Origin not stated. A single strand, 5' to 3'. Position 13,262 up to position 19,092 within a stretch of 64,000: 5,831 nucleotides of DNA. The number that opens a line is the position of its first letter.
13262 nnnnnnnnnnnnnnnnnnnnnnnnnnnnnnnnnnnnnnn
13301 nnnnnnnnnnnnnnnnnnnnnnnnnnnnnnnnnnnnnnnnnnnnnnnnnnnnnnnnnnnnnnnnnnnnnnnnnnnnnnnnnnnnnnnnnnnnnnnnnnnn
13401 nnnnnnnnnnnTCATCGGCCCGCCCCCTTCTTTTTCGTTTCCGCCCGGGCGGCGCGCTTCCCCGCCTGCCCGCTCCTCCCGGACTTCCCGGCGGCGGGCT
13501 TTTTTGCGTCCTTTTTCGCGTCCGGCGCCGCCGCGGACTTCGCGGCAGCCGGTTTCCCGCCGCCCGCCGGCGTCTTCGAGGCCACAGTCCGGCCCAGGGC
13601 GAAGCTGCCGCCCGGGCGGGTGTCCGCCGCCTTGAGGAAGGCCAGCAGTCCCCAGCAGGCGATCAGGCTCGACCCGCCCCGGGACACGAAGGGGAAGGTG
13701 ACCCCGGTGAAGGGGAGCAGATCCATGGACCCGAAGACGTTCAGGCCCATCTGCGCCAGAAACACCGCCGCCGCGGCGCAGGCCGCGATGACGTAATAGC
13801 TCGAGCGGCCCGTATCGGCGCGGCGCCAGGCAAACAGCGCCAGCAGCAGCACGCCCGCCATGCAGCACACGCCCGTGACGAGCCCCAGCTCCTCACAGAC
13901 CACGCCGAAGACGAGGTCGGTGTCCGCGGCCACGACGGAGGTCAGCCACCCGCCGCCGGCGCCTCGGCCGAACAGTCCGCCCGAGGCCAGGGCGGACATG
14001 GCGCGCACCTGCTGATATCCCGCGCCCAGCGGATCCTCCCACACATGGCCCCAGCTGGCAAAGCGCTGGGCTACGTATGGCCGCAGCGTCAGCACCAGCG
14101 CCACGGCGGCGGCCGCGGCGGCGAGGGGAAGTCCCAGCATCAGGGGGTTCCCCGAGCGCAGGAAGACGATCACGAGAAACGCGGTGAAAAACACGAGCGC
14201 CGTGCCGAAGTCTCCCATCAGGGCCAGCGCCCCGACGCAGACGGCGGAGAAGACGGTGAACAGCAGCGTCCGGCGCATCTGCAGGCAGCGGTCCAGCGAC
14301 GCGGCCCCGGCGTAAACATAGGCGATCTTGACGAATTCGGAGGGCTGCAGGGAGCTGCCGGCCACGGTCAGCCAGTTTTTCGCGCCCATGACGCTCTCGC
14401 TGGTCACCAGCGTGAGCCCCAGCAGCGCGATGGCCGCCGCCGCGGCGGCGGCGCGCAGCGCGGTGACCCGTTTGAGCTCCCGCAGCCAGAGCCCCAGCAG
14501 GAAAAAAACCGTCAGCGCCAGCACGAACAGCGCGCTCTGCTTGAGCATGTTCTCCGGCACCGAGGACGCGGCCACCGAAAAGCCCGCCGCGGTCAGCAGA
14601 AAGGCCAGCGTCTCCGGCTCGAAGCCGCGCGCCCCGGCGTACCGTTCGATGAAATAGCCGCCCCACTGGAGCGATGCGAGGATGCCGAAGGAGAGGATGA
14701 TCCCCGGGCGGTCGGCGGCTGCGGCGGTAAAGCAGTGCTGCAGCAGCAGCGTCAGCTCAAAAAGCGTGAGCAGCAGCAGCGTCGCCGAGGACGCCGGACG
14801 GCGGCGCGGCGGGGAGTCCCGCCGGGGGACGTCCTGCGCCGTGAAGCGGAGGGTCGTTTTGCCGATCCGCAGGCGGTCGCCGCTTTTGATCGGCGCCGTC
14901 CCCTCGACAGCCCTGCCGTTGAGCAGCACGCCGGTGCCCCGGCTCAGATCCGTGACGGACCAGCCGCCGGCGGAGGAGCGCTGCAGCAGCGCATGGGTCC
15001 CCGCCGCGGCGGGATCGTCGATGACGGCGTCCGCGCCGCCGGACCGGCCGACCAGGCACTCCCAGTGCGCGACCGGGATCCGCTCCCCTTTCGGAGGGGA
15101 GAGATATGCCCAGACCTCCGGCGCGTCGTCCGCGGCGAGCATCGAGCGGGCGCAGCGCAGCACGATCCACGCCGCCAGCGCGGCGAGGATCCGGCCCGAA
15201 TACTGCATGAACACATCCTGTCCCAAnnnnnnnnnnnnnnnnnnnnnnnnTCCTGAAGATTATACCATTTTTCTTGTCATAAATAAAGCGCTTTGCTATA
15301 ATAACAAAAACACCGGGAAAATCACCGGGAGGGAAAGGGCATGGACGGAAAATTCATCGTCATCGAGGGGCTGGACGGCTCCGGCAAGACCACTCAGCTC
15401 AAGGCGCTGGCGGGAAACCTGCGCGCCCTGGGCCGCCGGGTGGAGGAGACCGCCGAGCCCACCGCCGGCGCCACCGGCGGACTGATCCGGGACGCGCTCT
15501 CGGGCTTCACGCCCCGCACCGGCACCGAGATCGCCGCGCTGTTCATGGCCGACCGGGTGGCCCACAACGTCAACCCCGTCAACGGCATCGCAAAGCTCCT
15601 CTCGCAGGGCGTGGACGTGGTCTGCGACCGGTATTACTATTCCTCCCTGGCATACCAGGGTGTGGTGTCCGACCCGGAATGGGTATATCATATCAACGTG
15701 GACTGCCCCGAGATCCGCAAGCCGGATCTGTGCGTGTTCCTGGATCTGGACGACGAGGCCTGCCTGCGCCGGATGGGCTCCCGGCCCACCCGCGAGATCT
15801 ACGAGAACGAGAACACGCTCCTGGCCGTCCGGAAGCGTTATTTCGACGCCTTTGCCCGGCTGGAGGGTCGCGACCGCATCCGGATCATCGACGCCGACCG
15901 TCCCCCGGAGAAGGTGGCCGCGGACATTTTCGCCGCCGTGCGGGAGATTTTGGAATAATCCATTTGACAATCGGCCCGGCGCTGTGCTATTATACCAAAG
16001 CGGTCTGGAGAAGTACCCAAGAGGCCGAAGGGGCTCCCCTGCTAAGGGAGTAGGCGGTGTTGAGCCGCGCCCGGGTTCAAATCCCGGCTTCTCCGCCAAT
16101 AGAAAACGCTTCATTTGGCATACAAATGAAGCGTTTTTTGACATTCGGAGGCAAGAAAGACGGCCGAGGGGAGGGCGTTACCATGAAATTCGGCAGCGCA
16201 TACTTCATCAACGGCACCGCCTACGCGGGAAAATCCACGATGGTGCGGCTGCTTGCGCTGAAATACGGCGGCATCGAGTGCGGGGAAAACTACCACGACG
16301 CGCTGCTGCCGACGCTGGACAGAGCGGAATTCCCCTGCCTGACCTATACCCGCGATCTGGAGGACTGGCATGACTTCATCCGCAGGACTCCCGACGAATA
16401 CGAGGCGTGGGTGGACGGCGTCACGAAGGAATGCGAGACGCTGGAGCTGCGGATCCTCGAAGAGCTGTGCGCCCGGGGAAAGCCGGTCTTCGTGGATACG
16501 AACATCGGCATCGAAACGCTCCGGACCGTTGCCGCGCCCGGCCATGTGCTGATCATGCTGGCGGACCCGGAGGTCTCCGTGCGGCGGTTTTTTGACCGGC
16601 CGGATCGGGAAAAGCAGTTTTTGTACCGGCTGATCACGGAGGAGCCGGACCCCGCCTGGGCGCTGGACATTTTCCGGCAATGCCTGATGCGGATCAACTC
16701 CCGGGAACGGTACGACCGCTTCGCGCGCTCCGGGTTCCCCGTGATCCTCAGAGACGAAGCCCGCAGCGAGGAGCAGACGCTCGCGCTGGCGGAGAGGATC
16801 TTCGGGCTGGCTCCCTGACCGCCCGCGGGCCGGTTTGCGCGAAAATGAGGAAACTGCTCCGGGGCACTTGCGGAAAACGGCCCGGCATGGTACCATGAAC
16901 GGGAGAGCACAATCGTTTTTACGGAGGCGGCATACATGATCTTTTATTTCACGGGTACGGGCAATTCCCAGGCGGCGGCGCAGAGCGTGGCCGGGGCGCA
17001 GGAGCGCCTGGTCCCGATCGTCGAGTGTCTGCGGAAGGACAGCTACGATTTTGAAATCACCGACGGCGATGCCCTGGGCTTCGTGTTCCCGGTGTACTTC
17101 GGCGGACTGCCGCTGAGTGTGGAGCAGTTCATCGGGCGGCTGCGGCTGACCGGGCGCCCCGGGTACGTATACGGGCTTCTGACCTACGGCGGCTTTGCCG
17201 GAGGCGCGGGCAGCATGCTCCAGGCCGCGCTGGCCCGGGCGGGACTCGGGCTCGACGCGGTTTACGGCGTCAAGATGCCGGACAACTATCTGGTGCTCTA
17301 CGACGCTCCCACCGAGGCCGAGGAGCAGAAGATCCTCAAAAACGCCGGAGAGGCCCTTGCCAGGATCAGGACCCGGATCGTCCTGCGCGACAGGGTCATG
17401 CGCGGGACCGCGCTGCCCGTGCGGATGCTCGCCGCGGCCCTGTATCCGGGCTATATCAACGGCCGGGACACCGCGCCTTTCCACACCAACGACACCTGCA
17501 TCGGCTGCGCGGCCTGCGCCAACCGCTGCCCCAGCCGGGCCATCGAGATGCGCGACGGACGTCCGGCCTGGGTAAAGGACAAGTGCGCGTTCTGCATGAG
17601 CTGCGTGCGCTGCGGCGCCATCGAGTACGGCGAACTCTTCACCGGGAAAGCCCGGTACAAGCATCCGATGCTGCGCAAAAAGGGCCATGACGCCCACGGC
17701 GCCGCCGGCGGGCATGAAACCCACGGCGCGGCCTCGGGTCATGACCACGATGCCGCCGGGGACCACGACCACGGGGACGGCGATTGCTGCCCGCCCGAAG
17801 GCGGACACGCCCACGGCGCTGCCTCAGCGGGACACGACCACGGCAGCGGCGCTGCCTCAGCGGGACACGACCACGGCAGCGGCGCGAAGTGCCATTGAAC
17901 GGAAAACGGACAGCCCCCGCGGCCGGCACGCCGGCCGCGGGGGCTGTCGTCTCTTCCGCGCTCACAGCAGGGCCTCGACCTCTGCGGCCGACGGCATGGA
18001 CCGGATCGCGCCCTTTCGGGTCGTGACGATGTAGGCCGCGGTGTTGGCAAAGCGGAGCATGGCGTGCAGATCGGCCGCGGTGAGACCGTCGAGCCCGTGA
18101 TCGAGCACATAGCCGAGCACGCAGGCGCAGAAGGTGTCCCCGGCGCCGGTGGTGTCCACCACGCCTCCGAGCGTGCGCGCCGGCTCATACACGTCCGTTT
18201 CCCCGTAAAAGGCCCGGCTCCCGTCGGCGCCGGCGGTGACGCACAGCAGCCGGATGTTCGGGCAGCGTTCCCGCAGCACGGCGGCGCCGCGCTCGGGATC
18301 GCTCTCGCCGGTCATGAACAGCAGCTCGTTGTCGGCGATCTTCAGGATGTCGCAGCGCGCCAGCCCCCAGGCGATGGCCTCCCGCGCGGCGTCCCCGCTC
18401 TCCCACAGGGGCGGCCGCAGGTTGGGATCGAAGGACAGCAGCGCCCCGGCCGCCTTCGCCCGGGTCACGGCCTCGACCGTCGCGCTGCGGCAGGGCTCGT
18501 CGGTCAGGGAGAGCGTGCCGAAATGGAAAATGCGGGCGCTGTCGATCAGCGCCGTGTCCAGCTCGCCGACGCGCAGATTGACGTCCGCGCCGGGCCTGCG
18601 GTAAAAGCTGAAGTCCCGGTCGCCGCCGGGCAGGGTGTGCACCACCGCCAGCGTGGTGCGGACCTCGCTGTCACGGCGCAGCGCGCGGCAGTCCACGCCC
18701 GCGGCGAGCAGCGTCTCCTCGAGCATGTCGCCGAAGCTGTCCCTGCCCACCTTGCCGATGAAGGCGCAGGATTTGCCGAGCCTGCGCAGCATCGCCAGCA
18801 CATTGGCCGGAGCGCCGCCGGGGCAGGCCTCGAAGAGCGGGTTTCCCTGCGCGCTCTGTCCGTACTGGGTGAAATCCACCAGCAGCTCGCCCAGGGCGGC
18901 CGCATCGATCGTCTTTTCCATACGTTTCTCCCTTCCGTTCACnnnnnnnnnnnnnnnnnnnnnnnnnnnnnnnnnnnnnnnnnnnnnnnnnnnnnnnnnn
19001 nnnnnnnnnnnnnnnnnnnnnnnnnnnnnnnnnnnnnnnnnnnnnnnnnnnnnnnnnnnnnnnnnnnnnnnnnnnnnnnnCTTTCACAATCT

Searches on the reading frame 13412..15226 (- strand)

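Call 28: search_protein_families(library=pfam, proteins=[window:13412-15226:-], max_evalue=0.00001)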
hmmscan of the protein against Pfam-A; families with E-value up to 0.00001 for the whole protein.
window:13412-15226:- (604 aa): 3 families
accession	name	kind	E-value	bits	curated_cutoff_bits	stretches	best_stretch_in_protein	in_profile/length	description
PF01098.24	FTSW_RODA_SPOVE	-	1.2e-52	179.5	26.4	1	228-534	37-350/356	Cell cycle protein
PF16697.10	Yop-YscD_cpl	-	2.2e-11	44.3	33.2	1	46-131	8-93/94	Inner membrane component of T3SS, cytoplasmic domain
PF00498.31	FHA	-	7.3e-11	42.8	20.7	1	58-122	2-67/67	FHA domain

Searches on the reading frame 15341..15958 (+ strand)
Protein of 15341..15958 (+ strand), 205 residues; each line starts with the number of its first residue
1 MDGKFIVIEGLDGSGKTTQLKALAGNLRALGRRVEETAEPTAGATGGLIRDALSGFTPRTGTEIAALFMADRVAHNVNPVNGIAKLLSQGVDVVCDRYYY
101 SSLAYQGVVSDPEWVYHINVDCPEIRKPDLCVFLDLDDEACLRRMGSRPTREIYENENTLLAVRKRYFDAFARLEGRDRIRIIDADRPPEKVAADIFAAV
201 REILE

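Call 28: search_protein_families(library=pfam, proteins=[window:15341-15958:+], max_evalue=0.00001)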
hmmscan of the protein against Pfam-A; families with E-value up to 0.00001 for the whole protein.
window:15341-15958:+ (205 aa): 2 families
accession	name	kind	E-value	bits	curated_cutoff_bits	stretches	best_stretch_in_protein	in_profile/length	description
PF02223.23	Thymidylate_kin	-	1.3e-40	139.5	27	1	8-196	1-185/185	Thymidylate kinase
PF01712.25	dNK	-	2.2e-06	28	27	0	103-203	95-201/203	Deoxynucleoside kinase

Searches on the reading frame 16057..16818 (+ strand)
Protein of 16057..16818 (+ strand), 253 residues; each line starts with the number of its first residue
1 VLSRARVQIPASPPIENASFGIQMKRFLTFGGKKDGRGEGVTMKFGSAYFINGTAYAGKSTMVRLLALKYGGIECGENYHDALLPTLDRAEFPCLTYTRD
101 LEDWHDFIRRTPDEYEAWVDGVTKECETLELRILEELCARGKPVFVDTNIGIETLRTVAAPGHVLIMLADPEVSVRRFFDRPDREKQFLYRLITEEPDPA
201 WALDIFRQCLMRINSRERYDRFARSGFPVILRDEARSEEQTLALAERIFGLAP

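Call 28: search_protein_families(library=pfam, proteins=[window:16057-16818:+], max_evalue=0.00001)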
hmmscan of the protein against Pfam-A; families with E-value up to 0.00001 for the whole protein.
window:16057-16818:+ (253 aa): 0 families

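Call 63: search_protein_families(library=pfam, proteins=[window:16057-16818:+], max_evalue=1)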
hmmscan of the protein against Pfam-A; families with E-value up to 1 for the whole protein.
window:16057-16818:+ (253 aa): 3 families
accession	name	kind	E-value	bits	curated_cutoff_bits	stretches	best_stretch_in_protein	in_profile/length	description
PF13238.12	AAA_18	-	0.0037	18.2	29.4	1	50-186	2-116/128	AAA domain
PF09374.15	PG_binding_3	-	0.12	13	24.6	1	134-165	6-33/76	Predicted Peptidoglycan domain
PF22574.1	SPMIP8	-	0.25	11.7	27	1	79-111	112-142/153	Sperm microtubule inner protein 8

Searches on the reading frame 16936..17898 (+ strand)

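Call 28: search_protein_families(library=pfam, proteins=[window:16936-17898:+], max_evalue=0.00001)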
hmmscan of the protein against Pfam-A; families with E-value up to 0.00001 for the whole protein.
window:16936-17898:+ (320 aa): 3 families
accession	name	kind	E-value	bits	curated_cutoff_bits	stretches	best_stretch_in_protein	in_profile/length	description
PF00037.32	Fer4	-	1.4e-06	28.3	21.1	0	185-204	5-24/24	4Fe-4S binding domain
PF13237.11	Fer4_10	-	2.6e-06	27.7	25.5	1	183-225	4-50/53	4Fe-4S dicluster domain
PF12724.12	Flavodoxin_5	-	3.4e-06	27.9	27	1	1-68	1-68/145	Flavodoxin domain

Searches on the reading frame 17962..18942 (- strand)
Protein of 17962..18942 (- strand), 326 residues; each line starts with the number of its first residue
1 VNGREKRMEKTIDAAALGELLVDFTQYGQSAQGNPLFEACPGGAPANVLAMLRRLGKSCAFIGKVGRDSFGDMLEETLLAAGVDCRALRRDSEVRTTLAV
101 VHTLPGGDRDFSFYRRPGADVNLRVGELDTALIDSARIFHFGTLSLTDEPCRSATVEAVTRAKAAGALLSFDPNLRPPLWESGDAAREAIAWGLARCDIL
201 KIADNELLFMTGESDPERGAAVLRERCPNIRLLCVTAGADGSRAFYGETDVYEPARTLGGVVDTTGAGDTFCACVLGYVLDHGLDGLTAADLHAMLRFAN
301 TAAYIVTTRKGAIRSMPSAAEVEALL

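Call 28: search_protein_families(library=pfam, proteins=[window:17962-18942:-], max_evalue=0.00001)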
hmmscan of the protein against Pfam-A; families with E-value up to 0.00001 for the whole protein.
window:17962-18942:- (326 aa): 1 family
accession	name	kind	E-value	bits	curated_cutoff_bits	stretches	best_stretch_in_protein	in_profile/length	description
PF00294.29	PfkB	-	1e-53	183.1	25.8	1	15-318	5-301/302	pfkB family carbohydrate kinase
